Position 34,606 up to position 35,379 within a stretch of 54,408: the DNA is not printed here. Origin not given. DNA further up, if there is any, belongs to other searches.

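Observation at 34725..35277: Regulator paralog 2: its own operator pair and divergent promoters sharing one palindrome, next to the D-E cassette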

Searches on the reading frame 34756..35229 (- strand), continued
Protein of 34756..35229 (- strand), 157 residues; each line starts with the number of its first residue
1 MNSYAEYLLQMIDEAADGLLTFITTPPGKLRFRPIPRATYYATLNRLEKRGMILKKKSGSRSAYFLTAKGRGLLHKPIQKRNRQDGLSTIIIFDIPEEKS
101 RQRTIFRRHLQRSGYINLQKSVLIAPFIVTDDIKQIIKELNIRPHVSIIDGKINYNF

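Call 79: search_protein_representatives(alignment_id=A1)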
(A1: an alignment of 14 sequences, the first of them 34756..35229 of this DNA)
Query: 14 sequences, 167 profile positions. Proteins with E-value up to 0.001 (for the whole library): 5496; up to 1e-10: 2961; up to 1e-30: 64. The best 150 are listed.
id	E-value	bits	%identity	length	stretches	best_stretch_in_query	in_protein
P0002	2.1e-60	219.5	-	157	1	13-167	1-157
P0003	1.3e-56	207.2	-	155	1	13-167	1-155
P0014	1.7e-54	200.3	-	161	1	9-166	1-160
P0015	7.4e-53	195.0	-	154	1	15-165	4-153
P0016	1.7e-51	190.5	-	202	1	7-166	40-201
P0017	2.8e-51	189.8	-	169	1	2-161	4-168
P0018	4.7e-51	189.1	-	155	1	15-165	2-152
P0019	5.7e-50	185.6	-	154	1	14-166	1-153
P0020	3.1e-49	183.2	-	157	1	13-164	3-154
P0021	4.5e-49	182.6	-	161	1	14-166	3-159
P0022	6.5e-48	178.9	-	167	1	6-166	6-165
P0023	1.2e-47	178.0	-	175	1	3-165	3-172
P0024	1.6e-45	171.1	-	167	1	7-165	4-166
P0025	5.1e-45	169.5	-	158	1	7-159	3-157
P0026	8.4e-45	168.8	-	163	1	14-164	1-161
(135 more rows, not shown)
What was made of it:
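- The profile of A1 retrieves about 2,961 clusters at E<=1e-10, nearly all listed hits 150-200 aa (call 79).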
